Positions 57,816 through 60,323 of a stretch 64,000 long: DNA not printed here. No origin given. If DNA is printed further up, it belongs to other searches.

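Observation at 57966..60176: Secreted single-chain fusion of an S41/PDZ serine protease and an intact caspase-like cysteine protease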

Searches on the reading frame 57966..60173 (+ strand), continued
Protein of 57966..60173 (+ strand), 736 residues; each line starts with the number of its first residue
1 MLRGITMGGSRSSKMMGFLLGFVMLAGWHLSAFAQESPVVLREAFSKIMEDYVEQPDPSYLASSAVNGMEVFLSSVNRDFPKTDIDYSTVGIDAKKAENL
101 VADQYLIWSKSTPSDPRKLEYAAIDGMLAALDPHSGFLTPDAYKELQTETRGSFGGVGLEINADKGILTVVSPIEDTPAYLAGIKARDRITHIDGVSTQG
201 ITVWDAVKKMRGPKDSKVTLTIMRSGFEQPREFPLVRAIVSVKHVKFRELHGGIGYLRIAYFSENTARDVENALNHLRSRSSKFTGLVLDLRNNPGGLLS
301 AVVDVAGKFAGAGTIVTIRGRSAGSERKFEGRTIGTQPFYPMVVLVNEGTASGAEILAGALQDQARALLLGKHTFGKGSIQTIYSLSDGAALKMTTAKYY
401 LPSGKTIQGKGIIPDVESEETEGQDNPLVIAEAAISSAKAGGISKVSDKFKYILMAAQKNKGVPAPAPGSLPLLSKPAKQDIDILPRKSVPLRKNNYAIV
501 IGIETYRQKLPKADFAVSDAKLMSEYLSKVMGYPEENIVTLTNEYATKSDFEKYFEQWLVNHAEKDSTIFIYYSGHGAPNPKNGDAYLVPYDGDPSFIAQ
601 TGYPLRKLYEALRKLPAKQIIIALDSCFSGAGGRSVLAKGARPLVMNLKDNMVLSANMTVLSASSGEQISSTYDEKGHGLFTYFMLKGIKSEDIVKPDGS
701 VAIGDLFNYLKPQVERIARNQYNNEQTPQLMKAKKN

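Call 41: search_protein_families(library=pfam, proteins=[P0273, P0282, P0011, P0010, P0009], max_evalue=0.001)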
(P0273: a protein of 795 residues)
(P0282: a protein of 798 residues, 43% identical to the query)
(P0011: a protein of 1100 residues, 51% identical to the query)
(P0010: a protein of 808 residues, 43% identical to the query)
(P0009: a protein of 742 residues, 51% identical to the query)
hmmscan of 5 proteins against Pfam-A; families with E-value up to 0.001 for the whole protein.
P0273 (795 aa): 7 families
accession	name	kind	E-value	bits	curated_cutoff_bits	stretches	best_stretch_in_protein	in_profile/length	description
PF03572.23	Peptidase_S41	-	2.7e-44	151.1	24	1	236-396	2-164/165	Peptidase family S41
PF00656.27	Peptidase_C14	-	2e-16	60.8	21.4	1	560-774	3-223/233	Caspase domain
PF13180.12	PDZ_2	-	1.8e-11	44.6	27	1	140-217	2-78/80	PDZ domain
PF17820.7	PDZ_6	-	1.7e-09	37.7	27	1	154-208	2-54/54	PDZ domain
PF00595.29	PDZ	-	3.9e-07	30.8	23.2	1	140-206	11-80/81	PDZ domain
PF09136.16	Glucodextran_B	-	5.9e-07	29.8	27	1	467-536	13-81/83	Glucodextranase, domain B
PF14685.13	PDZ_Tricorn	-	1.1e-05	25.8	25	1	156-216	26-87/88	Tricorn protease PDZ domain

P0282 (798 aa): 6 families
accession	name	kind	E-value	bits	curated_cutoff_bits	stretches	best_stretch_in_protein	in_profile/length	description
PF03572.23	Peptidase_S41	-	3e-48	164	24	1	241-401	2-164/165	Peptidase family S41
PF00656.27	Peptidase_C14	-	1e-14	55.2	21.4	1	564-777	3-222/233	Caspase domain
PF09136.16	Glucodextran_B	-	4.7e-10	39.7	27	1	455-539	1-80/83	Glucodextranase, domain B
PF17820.7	PDZ_6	-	1.6e-09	37.8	27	1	159-212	2-53/54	PDZ domain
PF00595.29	PDZ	-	2.2e-08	34.8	23.2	1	144-211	10-80/81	PDZ domain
PF13180.12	PDZ_2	-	2.3e-06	28.3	27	1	145-211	2-67/80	PDZ domain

P0011 (1100 aa): 7 families
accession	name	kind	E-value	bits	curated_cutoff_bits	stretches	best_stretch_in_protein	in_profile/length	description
PF03572.23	Peptidase_S41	-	2.9e-57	193.3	24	1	363-528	2-165/165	Peptidase family S41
PF00656.27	Peptidase_C14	-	3.5e-17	63.3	21.4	1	859-1085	4-223/233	Caspase domain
PF13180.12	PDZ_2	-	1.2e-12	48.4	27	1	264-336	1-72/80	PDZ domain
PF00595.29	PDZ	-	5.5e-10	39.9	23.2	1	262-332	8-81/81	PDZ domain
PF17820.7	PDZ_6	-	4.9e-09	36.2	27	1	279-331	2-52/54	PDZ domain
PF17804.6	TSP_NTD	-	8.2e-05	23.3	26.4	1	161-250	108-188/188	Tail specific protease N-terminal domain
PF07705.17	CARDB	-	0.00074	20.1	22.7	0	713-782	8-72/101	CARDB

P0010 (808 aa): 5 families
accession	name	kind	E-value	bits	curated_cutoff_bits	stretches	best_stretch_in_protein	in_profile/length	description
PF03572.23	Peptidase_S41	-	7.9e-54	182.1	24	1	268-431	2-165/165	Peptidase family S41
PF00656.27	Peptidase_C14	-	2.4e-13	50.8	21.4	1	495-735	3-224/233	Caspase domain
PF00595.29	PDZ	-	1.3e-12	48.4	23.2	1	164-237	4-81/81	PDZ domain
PF17820.7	PDZ_6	-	4.3e-12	46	27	1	184-236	2-52/54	PDZ domain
PF13180.12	PDZ_2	-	1.4e-10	41.7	27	1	169-240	1-71/80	PDZ domain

P0009 (742 aa): 6 families
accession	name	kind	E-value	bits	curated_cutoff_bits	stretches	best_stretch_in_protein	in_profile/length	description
PF03572.23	Peptidase_S41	-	3.9e-49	166.8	24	1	271-434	2-165/165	Peptidase family S41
PF00656.27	Peptidase_C14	-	1.2e-17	64.9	21.4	1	505-728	3-224/233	Caspase domain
PF17820.7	PDZ_6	-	3.8e-11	43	27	1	187-239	2-52/54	PDZ domain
PF00595.29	PDZ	-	1e-09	39.1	23.2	1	163-240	2-81/81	PDZ domain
PF13180.12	PDZ_2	-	7e-09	36.3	27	1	173-243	2-71/80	PDZ domain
PF01650.23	Peptidase_C13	-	0.00074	19.6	22.8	0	570-647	106-173/258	Peptidase C13 family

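Call 57: find_encoding_contigs(protein=P0019, flank=6000, max_places=2)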
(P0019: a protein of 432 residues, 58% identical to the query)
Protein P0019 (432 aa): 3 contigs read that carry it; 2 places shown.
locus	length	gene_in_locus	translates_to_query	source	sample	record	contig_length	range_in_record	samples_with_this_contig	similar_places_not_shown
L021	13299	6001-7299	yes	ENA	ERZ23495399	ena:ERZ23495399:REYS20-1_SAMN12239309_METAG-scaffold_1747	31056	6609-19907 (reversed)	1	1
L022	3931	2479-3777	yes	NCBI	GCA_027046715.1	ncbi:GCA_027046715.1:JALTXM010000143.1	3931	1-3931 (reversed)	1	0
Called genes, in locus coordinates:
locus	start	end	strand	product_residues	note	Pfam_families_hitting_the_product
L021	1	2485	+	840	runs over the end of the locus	PF02190:LON_substr_bdg, PF00004:AAA, PF07728:AAA_5, PF13401:AAA_22 (faint), PF22667:Lon_lid, PF05362:Lon_C, PF13541:ChlI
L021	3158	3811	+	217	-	PF02463:SMC_N (faint), PF00005:ABC_tran, PF13304:AAA_21 (weak)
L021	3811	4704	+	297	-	PF18075:FtsX_ECD, PF02687:FtsX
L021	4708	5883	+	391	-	PF01551:Peptidase_M23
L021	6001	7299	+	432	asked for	PF22694:CtpB_N-like (weak), PF00595:PDZ, PF13180:PDZ_2, PF17820:PDZ_6, PF03572:Peptidase_S41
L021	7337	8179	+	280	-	PF04748:Polysacc_deac_2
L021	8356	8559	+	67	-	PF00313:CSD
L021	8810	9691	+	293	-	PF00348:polyprenyl_synt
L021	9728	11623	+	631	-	PF13292:DXP_synthase_N, PF00456:Transketolase_N (weak), PF00676:E1_dh (weak), PF02775:TPP_enzyme_C (faint), PF02779:Transket_pyr, PF02780:Transketolase_C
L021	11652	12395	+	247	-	PF01479:S4, PF01728:FtsJ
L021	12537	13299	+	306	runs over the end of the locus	PF10418:DHODB_Fe-S_bind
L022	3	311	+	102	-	?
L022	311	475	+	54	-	-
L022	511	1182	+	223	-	PF18075:FtsX_ECD, PF02687:FtsX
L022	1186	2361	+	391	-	PF01551:Peptidase_M23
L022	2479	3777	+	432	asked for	PF22694:CtpB_N-like (weak), PF00595:PDZ, PF13180:PDZ_2, PF17820:PDZ_6, PF03572:Peptidase_S41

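Call 58: find_encoding_contigs(protein=P0001, flank=10000, max_places=3)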
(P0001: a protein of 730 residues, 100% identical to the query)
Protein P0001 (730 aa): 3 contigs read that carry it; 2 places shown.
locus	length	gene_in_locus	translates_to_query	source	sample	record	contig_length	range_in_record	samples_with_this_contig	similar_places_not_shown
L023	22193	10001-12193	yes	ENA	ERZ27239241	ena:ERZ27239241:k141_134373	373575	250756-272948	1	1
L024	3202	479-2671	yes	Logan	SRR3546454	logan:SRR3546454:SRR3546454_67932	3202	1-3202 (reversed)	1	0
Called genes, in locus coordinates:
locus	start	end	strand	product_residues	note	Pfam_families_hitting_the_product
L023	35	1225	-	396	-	PF01757:Acyl_transf_3 (weak), PF07786:HGSNAT_cat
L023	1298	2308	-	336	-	PF01545:Cation_efflux, PF16916:ZT_dimer (faint)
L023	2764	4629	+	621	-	PF02770:Acyl-CoA_dh_M, PF00441:Acyl-CoA_dh_1, PF12806:Acyl-CoA_dh_C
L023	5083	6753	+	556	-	PF00501:AMP-binding, PF13193:AMP-binding_C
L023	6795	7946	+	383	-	PF02737:3HCDH_N, PF03446:NAD_binding_2 (faint), PF00725:3HCDH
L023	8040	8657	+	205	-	PF02586:SRAP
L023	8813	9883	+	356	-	PF00155:Aminotran_1_2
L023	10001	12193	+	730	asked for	PF00595:PDZ, PF13180:PDZ_2 (weak), PF17820:PDZ_6, PF03572:Peptidase_S41, PF00656:Peptidase_C14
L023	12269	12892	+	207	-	PF00160:Pro_isomerase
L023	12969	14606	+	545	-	PF00501:AMP-binding, PF13193:AMP-binding_C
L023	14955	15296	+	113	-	PF05534:HicB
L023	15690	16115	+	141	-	-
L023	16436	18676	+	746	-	-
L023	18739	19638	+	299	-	PF00753:Lactamase_B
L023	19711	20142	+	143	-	PF01842:ACT, PF13291:ACT_4 (faint), PF13840:ACT_7 (faint), PF19571:ACT_8, PF22629:ACT_AHAS_ss (weak)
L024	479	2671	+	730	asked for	PF00595:PDZ, PF13180:PDZ_2 (weak), PF17820:PDZ_6, PF03572:Peptidase_S41, PF00656:Peptidase_C14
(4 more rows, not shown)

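Call 66: find_encoding_contigs(protein=P0055, flank=5000, max_places=3)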
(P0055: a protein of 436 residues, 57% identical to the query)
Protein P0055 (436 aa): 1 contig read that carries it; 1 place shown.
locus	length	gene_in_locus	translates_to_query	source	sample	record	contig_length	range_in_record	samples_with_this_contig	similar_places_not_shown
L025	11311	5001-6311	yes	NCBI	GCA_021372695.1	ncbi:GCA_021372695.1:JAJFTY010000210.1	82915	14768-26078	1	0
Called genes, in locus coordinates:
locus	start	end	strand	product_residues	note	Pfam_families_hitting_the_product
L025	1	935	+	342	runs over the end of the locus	PF02253:PLA1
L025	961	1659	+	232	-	PF01841:Transglut_core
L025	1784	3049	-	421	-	PF01522:Polysacc_deac_1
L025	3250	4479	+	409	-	PF00083:Sugar_tr (faint), PF06779:MFS_4 (faint), PF07690:MFS_1, PF13347:MFS_2 (faint), PF05977:MFS_3 (weak), PF07690:MFS_1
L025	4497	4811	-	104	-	PF04024:PspC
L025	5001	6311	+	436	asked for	PF22694:CtpB_N-like, PF00595:PDZ, PF13180:PDZ_2, PF17820:PDZ_6, PF03572:Peptidase_S41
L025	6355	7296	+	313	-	PF04748:Polysacc_deac_2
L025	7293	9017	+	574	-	PF12895:ANAPC3, PF14559:TPR_19, PF14559:TPR_19, PF13432:TPR_16, PF12895:ANAPC3, PF14559:TPR_19, PF13432:TPR_16, PF14559:TPR_19, +39 more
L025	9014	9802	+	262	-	-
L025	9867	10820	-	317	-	PF07719:TPR_2 (faint), PF13181:TPR_8 (faint), PF13428:TPR_14 (faint), PF13525:YfiO, PF13432:TPR_16 (weak), PF14559:TPR_19 (faint), PF13174:TPR_6 (weak)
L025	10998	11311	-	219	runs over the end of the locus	PF00691:OmpA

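Call 76: search_protein_families(library=padloc, proteins=[window:57966-60173:+], max_evalue=0.01)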
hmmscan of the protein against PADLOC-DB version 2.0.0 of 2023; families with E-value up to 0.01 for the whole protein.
window:57966-60173:+ (736 aa): 1 family
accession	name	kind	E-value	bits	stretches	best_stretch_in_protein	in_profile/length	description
PDLC02987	caspase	-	6.7e-21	73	1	495-727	2-181/453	-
